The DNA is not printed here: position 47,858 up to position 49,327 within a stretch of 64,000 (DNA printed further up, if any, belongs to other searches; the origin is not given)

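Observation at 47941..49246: Stand-alone CetZ-like tubulin/FtsZ-superfamily GTPase in a bacterium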

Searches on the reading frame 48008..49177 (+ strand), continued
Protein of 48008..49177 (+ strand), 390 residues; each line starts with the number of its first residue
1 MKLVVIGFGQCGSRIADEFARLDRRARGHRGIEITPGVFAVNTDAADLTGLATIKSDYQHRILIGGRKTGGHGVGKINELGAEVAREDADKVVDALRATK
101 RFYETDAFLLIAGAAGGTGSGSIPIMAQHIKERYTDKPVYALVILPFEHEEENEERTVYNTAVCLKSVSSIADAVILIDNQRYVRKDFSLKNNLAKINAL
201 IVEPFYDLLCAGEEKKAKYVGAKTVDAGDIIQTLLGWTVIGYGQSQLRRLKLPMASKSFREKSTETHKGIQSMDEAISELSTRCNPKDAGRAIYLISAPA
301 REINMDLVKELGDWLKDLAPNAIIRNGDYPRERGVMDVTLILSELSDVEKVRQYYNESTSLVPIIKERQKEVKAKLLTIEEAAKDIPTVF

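Call 25: find_related_loci(query=window:48008-49177:+, collection=genome_contigs, flank=10000)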
Query window:48008-49177:+ (390 aa) in genome_contigs; peptide patterns used: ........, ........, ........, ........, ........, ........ (x = any residue, [..] = any of these).
111 stretches matched a pattern; 70 encode a relative of the query (tblastn E <= 1e-3); 70 distinct loci.
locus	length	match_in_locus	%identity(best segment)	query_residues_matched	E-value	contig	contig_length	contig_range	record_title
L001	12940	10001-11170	83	1-390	0e+0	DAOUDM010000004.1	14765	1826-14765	MAG TPA_asm: Dehalococcoidales bacterium isolate M54_197 45195, whole genome shotgun sequence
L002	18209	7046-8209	88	1-388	0e+0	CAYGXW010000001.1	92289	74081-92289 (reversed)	MAG TPA_asm: uncultured Dehalococcoidales bacterium isolate ERP119294_co3_370 genome assembly, contig: NODE_43_length_92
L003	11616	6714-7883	84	1-390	0e+0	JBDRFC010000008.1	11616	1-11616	MAG: Chloroflexota bacterium isolate MEGAHIT-group-1.351 k141_3645475, whole genome shotgun sequence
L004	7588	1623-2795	85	1-390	0e+0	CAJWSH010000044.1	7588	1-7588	MAG TPA_asm: uncultured Dehalococcoidales bacterium isolate ERR599062_bin.89_MetaBAT_v2.12.1_MAG genome assembly, contig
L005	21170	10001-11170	80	1-390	0e+0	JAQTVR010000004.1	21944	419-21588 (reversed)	MAG: Dehalococcoidales bacterium isolate STB_92 NODE_5292_length_21944_cov_2.894348_Sandtown_B, whole genome shotgun seq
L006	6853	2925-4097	84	1-390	0e+0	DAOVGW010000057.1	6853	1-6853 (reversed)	MAG TPA_asm: Dehalococcoidales bacterium isolate CSMAG_1145 CSMAG_1145_k141_1684795_length_6853_cov_6.9528, whole genome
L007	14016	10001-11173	83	1-390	0e+0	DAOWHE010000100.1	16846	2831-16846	MAG TPA_asm: Dehalococcoidales bacterium isolate CSMAG_2009 CSMAG_2009_k141_1252794_length_16846_cov_12.8619, whole geno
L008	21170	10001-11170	78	1-390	0e+0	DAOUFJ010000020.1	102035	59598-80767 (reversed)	MAG TPA_asm: Dehalococcoidales bacterium isolate R103_7 k99_463394, whole genome shotgun sequence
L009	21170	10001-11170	78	1-390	0e+0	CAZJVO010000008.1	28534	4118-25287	MAG TPA_asm: uncultured Dehalococcoidales bacterium isolate SRP239243_co2_209 genome assembly, contig: NODE_2481_length_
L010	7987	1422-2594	74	1-390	0e+0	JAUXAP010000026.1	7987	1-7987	MAG: Dehalococcoidia bacterium isolate CSMAG_2765 CSMAG_2765_k141_498117_length_7987_cov_7.4579, whole genome shotgun se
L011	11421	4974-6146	76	1-390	0e+0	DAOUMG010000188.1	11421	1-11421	MAG TPA_asm: Dehalococcoidaceae bacterium isolate W53_106 k135_106505, whole genome shotgun sequence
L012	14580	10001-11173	80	1-390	0e+0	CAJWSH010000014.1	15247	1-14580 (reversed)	MAG TPA_asm: uncultured Dehalococcoidales bacterium isolate ERR599062_bin.89_MetaBAT_v2.12.1_MAG genome assembly, contig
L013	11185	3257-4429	73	1-390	0e+0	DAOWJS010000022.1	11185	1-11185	MAG TPA_asm: Dehalococcoidales bacterium isolate CSMAG_2075 CSMAG_2075_k141_2198785_length_11185_cov_55.7051, whole geno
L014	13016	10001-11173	74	1-390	0e+0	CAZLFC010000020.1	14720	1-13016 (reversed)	MAG TPA_asm: uncultured Dehalococcoidales bacterium isolate SRP068000_co1_598 genome assembly, contig: NODE_6584_length_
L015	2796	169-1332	77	1-390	0e+0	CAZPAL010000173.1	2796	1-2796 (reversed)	MAG TPA_asm: uncultured Dehalococcoidales bacterium isolate binchicken_co220_100 genome assembly, contig: NODE_24940_len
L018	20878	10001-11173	72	1-390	0e+0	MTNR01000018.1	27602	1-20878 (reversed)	MAG: Dehalococcoides sp. JdFR-56 JGI24020J35080_1000542, whole genome shotgun sequence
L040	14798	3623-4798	72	1-390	0e+0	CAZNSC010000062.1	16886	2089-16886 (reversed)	MAG TPA_asm: uncultured Dehalococcoidales bacterium isolate binchicken_co294_13 genome assembly, contig: NODE_3572_lengt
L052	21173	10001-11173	66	1-390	8e-170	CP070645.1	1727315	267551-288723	MAG: Dehalococcoidales bacterium isolate bin896 chromosome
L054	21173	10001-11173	66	1-390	2e-167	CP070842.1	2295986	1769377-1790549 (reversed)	MAG: Dehalococcoidales bacterium isolate bin10 chromosome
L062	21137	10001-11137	85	1-379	0e+0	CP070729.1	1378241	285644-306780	MAG: Dehalococcoidia bacterium isolate bin423 chromosome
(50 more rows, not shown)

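Call 36: search_protein_representatives(protein=window:48008-49177:+)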
Query: 390 residues. Proteins with E-value up to 0.001 (for the whole library): 1920; up to 1e-10: 289; up to 1e-30: 82. The best 150 are listed.
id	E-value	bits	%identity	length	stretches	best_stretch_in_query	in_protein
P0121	1.7e-147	508.2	57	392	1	1-388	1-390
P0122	1.9e-138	478.4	57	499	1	1-387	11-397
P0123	1.2e-117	409.9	58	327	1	82-389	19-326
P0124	1.6e-114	399.6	52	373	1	1-386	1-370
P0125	2.3e-111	389.3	71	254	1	1-238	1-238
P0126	1.8e-109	383.0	49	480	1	1-376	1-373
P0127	4.5e-105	368.6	64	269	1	130-388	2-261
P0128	7.8e-104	364.5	45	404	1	2-388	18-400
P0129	2.3e-102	359.7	45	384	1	2-388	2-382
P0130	2.1e-97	343.4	75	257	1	1-204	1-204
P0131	1.2e-93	331.0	46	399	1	2-373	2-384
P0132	2.5e-93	329.9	46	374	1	1-355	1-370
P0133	4.7e-90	319.2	41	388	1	1-389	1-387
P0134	1.9e-85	304.0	44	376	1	23-388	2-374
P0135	3.7e-84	299.8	39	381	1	1-387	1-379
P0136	1.2e-83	298.1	41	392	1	1-389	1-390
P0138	3.1e-78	280.3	41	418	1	1-389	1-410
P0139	1.7e-77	277.8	41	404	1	1-389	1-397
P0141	7.3e-75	269.2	41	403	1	1-389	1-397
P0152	1.4e-48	182.7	36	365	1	1-354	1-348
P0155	2.3e-47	178.7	36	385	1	5-362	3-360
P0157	3.6e-46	174.8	35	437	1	1-369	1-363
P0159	9.4e-46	173.4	34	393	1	1-371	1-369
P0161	6.9e-45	170.6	37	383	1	1-353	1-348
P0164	8.5e-44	167.0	34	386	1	1-352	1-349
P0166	3.6e-43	164.9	32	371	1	1-381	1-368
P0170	2.1e-41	159.1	35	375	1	1-357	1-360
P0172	7.9e-41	157.2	36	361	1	1-350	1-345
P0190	1.7e-33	133.1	32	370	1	1-358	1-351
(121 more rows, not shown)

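Call 39: list_cluster_members(proteins=[P0121, P0124, P0126, P0128, P0131, P0133, P0136, P0138, P0139, P0141])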
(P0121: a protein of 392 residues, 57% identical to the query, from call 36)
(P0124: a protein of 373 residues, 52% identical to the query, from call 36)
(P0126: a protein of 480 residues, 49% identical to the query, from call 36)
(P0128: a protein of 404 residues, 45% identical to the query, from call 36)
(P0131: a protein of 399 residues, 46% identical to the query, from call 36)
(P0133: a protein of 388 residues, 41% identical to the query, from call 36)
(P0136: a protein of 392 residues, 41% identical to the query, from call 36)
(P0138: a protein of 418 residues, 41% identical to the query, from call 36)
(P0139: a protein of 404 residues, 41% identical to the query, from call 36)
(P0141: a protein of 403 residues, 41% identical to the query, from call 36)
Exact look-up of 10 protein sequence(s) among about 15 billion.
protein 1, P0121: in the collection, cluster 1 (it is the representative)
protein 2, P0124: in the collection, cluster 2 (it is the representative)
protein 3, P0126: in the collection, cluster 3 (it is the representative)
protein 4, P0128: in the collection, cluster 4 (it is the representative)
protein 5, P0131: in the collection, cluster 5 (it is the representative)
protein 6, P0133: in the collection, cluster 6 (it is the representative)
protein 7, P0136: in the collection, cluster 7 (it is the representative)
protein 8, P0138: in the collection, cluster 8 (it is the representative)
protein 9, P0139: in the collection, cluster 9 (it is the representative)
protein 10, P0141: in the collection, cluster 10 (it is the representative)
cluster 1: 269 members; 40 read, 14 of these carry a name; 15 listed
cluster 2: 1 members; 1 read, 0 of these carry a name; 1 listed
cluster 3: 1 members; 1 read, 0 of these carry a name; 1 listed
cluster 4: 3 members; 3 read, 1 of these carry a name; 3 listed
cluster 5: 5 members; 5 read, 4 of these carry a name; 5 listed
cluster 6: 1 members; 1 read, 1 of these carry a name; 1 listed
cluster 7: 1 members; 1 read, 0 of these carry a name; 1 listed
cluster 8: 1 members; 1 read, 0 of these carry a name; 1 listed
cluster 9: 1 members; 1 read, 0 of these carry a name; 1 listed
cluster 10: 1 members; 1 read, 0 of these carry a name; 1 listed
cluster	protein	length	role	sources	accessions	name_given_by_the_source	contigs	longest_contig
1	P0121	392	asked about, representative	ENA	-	-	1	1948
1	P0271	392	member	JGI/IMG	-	cell division GTPase FtsZ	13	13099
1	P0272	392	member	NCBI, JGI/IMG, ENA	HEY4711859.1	MAG TPA: tubulin/FtsZ family protein [Dehalococcoidia bacterium]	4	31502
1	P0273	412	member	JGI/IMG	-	cell division GTPase FtsZ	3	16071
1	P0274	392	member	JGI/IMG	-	cell division GTPase FtsZ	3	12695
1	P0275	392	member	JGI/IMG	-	cell division GTPase FtsZ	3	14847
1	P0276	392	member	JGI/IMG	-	cell division GTPase FtsZ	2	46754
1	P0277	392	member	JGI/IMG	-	cell division GTPase FtsZ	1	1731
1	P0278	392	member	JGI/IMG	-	cell division GTPase FtsZ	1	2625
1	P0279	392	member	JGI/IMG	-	cell division GTPase FtsZ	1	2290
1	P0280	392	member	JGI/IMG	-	cell division GTPase FtsZ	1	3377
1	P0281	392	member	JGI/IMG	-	cell division GTPase FtsZ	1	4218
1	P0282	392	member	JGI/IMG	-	cell division GTPase FtsZ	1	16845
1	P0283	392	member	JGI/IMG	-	cell division GTPase FtsZ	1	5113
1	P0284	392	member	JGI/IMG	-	cell division GTPase FtsZ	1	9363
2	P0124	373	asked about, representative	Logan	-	-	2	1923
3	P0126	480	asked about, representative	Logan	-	-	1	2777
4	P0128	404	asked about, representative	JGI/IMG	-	-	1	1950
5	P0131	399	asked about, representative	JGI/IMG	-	cell division GTPase FtsZ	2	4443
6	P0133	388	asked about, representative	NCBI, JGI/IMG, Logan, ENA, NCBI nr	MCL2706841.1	MAG: cell division protein FtsZ [Dehalococcoidia bacterium] | cell division protein FtsZ [Dehalococcoidia bacterium]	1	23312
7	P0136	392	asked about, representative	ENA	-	-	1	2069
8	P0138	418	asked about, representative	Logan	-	-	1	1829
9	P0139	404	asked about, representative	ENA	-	-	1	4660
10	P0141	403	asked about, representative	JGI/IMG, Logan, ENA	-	-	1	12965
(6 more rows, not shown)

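Call 41: find_homologous_proteins(query=A1)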
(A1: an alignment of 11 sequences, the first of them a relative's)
Query A1 (11 sequences) (403 aa, profile of the alignment): 1802 proteins with E <= 0.001 among 8000 candidates; the best 120 are listed.
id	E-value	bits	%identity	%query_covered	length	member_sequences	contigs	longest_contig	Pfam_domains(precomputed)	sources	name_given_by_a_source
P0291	7.8e-165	567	33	99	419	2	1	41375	PF21011.3,PF00091.32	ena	-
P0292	3.8e-161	555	32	99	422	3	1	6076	PF21011.3,PF00091.32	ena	-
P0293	4.6e-159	548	32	99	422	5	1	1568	PF21011.3,PF13809.13,PF00091.32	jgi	jgi:cell division GTPase FtsZ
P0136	5.8e-144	498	46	99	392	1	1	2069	PF21011.3,PF13809.13,PF00091.32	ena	-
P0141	1.1e-142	494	100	100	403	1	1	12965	PF21011.3,PF00091.32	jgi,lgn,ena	-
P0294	5.3e-141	489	46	94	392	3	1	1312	PF21011.3,PF13809.13,PF00091.32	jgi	jgi:cell division GTPase FtsZ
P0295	8.9e-141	488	45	94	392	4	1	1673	PF21011.3,PF13809.13,PF00091.32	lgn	-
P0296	3.9e-140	486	47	94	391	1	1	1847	PF21011.3,PF13809.13,PF00091.32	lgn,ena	-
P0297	5.1e-139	482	45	99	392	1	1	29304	PF21011.3,PF13809.13,PF00091.32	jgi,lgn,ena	-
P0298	1.7e-137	477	44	99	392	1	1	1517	PF21011.3,PF00091.32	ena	-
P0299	3.8e-137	476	43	99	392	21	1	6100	PF21011.3,PF00091.32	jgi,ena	-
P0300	4.9e-136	472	43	99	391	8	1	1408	PF21011.3,PF13809.13,PF00091.32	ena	-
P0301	5.4e-136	472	44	99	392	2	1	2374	PF21011.3,PF13809.13,PF00091.32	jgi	-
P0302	9.4e-136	471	43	99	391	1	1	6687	PF21011.3,PF13809.13,PF00091.32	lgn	-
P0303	4.2e-135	469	44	99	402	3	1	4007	PF21011.3,PF13809.13,PF00091.32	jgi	jgi:cell division GTPase FtsZ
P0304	1.3e-134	468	42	99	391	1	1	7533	PF21011.3,PF00091.32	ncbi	ncbi:hypothetical protein ACFLTV_01855 [Chloroflexota bacterium]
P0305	2.0e-134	467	45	99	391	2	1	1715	PF21011.3,PF00091.32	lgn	-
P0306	2.4e-134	467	44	99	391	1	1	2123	PF21011.3,PF13809.13,PF00091.32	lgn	-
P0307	2.6e-134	467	44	99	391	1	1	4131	PF21011.3,PF00091.32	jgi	jgi:cell division GTPase FtsZ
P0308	3.1e-134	466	45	99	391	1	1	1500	PF21011.3,PF13809.13,PF00091.32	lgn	-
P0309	4.2e-134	466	45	99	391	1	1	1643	PF21011.3,PF13809.13,PF00091.32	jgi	jgi:cell division GTPase FtsZ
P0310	4.5e-134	466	47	93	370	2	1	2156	PF21011.3,PF00091.32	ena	-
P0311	4.9e-134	466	44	99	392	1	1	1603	PF21011.3,PF00091.32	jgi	jgi:cell division GTPase FtsZ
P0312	5.0e-134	466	45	99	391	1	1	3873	PF21011.3,PF13809.13,PF00091.32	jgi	jgi:cell division GTPase FtsZ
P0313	5.2e-134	466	44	99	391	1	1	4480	PF21011.3,PF00091.32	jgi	-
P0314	6.7e-134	465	47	99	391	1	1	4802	PF21011.3,PF00091.32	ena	-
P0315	1.0e-133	465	44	99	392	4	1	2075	PF21011.3,PF13809.13,PF00091.32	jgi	-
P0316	2.3e-133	463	43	99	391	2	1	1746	PF21011.3,PF00091.32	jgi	-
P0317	3.1e-133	463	44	99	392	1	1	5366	PF21011.3,PF00091.32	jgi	jgi:tubulin-like protein CetZ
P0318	3.2e-133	463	42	99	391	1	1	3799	PF21011.3,PF13809.13,PF00091.32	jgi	-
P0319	1.1e-132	461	42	99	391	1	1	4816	PF21011.3,PF13809.13,PF00091.32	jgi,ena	-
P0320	1.4e-132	461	43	92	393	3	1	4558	PF21011.3,PF00091.32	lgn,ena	-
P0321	2.2e-132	460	42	99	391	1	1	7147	PF21011.3,PF00091.32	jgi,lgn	-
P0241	3.5e-132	460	25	63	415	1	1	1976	PF00091.32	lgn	-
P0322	7.0e-132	459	45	99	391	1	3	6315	PF21011.3,PF00091.32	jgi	jgi:cell division GTPase FtsZ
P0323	7.8e-132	458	42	99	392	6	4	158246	PF21011.3,PF13809.13,PF00091.32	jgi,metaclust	metaclust:\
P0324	7.9e-132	458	47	99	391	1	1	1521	PF21011.3,PF00091.32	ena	-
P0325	1.2e-131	458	47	99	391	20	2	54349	PF21011.3,PF00091.32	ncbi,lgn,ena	-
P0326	1.3e-131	458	41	99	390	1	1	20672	PF21011.3,PF00091.32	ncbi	ncbi:hypothetical protein ACFLTV_00010 [Chloroflexota bacterium]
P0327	2.4e-131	457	47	99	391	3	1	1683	PF21011.3,PF00091.32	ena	-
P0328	2.5e-131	457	44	99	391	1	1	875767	PF21011.3,PF13809.13,PF00091.32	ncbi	ncbi:MAG: tubulin/FtsZ family protein [Dehalogenimonas sp.]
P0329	2.9e-131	457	47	99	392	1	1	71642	PF21011.3,PF00091.32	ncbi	-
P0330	3.0e-131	457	48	99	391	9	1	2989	PF21011.3,PF00091.32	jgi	-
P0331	6.1e-131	455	47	99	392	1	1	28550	PF21011.3,PF00091.32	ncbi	-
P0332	6.5e-131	455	46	99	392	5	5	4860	PF21011.3,PF00091.32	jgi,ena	-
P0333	7.5e-131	455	47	99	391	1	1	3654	PF21011.3,PF00091.32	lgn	-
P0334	8.3e-131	455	43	99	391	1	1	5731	PF21011.3,PF13809.13,PF00091.32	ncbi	-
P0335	1.8e-130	454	45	99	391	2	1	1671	PF21011.3,PF00091.32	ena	-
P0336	1.9e-130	454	47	99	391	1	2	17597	PF21011.3,PF00091.32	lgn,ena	-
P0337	2.6e-130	453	48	99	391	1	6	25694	PF21011.3,PF00091.32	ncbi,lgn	-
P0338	5.0e-130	452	43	99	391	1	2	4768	PF21011.3,PF13809.13,PF00091.32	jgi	jgi:cell division GTPase FtsZ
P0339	6.7e-130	452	45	99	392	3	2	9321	PF21011.3,PF13809.13,PF00091.32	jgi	-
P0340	1.1e-129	451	47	99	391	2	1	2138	PF21011.3,PF00091.32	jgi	-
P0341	1.3e-129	451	44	99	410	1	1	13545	PF21011.3,PF00091.32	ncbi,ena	-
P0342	2.0e-129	450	46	99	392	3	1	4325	PF21011.3,PF00091.32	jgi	jgi:cell division GTPase FtsZ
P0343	2.3e-129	450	42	99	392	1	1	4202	PF21011.3,PF13809.13,PF00091.32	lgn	-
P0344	2.5e-129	450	43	98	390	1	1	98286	PF21011.3,PF13809.13,PF00091.32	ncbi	ncbi:MAG: hypothetical protein ABIH70_04450 [Chloroflexota bacterium]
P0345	3.5e-129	450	47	99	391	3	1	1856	PF21011.3,PF00091.32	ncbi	-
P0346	3.5e-129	450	44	99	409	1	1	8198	PF21011.3,PF00091.32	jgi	jgi:tubulin-like protein CetZ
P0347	3.6e-129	450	47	99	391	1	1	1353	PF21011.3,PF00091.32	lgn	-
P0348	4.5e-129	449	42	99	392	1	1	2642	PF21011.3,PF00091.32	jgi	-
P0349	4.7e-129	449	47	99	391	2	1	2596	PF21011.3,PF00091.32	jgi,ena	-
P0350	4.9e-129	449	44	99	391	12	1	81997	PF21011.3,PF13809.13,PF00091.32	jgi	-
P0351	5.2e-129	449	47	99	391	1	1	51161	PF21011.3,PF00091.32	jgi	-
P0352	8.1e-129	448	46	99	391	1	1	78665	PF21011.3,PF00091.32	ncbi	-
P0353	1.0e-128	448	47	99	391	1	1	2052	PF21011.3,PF00091.32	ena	-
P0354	1.3e-128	448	43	99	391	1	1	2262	PF21011.3,PF00091.32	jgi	jgi:cell division GTPase FtsZ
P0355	1.4e-128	448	48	99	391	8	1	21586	PF21011.3,PF00091.32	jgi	-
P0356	1.6e-128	448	45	99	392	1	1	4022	PF21011.3,PF13809.13,PF00091.32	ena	-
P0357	1.6e-128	447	47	99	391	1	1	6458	PF21011.3,PF00091.32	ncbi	-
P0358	2.1e-128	447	47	99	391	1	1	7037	PF21011.3,PF00091.32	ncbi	-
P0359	2.4e-128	447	47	99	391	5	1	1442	PF21011.3,PF00091.32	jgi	-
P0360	2.9e-128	447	45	99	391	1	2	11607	PF21011.3,PF00091.32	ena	-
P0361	3.7e-128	446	47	99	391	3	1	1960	PF21011.3,PF00091.32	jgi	-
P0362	3.7e-128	446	48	99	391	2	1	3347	PF21011.3,PF00091.32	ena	-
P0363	5.3e-128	446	47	99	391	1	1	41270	PF21011.3,PF00091.32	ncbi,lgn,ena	-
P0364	7.1e-128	445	43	100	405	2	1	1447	PF21011.3,PF00091.32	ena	-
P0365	7.2e-128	445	46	99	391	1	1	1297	PF21011.3,PF00091.32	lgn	-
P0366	8.5e-128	445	48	99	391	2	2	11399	PF21011.3,PF00091.32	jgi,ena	-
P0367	8.7e-128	445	47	99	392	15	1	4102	PF21011.3,PF00091.32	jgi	jgi:cell division GTPase FtsZ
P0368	9.9e-128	445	45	99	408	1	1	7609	PF21011.3,PF00091.32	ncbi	ncbi:hypothetical protein ACFLXT_04115 [Chloroflexota bacterium]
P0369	1.1e-127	445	42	99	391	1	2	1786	PF21011.3,PF00091.32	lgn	-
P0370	1.4e-127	444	44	99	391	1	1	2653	PF21011.3,PF00091.32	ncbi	ncbi:hypothetical protein ACFLVS_06940 [Chloroflexota bacterium]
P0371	2.0e-127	444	47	99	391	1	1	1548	PF21011.3,PF00091.32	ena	-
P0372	2.8e-127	443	47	99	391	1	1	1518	PF21011.3,PF00091.32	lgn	-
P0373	2.9e-127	443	47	97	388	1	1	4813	PF21011.3,PF00091.32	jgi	-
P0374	3.2e-127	443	45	99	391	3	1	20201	PF21011.3,PF00091.32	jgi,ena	-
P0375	3.3e-127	443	47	97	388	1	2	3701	PF21011.3,PF00091.32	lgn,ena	-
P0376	3.4e-127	443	46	99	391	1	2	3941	PF21011.3,PF00091.32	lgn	-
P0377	3.9e-127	443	47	99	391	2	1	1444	PF21011.3,PF00091.32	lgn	-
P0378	4.7e-127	443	42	99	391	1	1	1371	PF21011.3,PF00091.32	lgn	-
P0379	5.3e-127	443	48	99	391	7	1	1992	PF21011.3,PF00091.32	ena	-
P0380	6.3e-127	442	47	99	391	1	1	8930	PF21011.3,PF00091.32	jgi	-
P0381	6.4e-127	442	46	99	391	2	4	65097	PF21011.3,PF00091.32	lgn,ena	-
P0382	7.0e-127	442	45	99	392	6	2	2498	PF21011.3,PF00091.32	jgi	jgi:cell division GTPase FtsZ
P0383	7.2e-127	442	47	99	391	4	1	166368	PF21011.3,PF00091.32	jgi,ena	-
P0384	7.3e-127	442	47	99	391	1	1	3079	PF21011.3,PF00091.32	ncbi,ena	-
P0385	8.0e-127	442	45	99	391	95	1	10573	PF21011.3,PF00091.32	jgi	-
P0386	9.6e-127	442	44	99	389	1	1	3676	PF21011.3,PF00091.32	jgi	-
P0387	1.1e-126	442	44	99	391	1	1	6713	PF21011.3,PF00091.32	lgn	-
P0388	1.6e-126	441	47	99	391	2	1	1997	PF21011.3,PF00091.32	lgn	-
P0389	1.9e-126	441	43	99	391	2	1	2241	PF21011.3,PF00091.32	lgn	-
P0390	2.1e-126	441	47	99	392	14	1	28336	PF21011.3,PF00091.32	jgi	jgi:cell division GTPase FtsZ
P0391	2.2e-126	440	47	99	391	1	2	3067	PF21011.3,PF00091.32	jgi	jgi:cell division GTPase FtsZ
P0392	2.3e-126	440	48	97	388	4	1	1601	PF21011.3,PF00091.32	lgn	-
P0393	3.1e-126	440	42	99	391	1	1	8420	PF21011.3,PF00091.32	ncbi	-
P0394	3.5e-126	440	45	99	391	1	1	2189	PF21011.3,PF00091.32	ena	-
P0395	8.7e-126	439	45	99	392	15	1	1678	PF21011.3,PF00091.32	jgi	jgi:cell division GTPase FtsZ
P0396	9.4e-126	438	44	99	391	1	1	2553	PF21011.3,PF00091.32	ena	-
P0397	1.3e-125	438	45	99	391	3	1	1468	PF21011.3,PF13809.13,PF00091.32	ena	-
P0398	1.6e-125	438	45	99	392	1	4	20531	PF21011.3,PF00091.32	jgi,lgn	-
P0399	1.6e-125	438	44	99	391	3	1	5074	PF21011.3,PF00091.32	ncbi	-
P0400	1.7e-125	438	42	99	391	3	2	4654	PF21011.3,PF00091.32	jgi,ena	-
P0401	2.1e-125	437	45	99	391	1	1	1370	PF21011.3,PF00091.32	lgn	-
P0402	2.2e-125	437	44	99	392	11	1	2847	PF21011.3,PF00091.32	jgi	-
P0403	2.5e-125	437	47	99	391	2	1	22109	PF21011.3,PF00091.32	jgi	-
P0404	2.6e-125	437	43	99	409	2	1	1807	PF21011.3,PF00091.32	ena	-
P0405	2.6e-125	437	47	99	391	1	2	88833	PF21011.3,PF00091.32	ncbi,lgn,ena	-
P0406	2.7e-125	437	42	99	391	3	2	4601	PF21011.3,PF00091.32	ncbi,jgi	jgi:cell division GTPase FtsZ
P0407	3.3e-125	437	45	99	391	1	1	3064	PF21011.3,PF00091.32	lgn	-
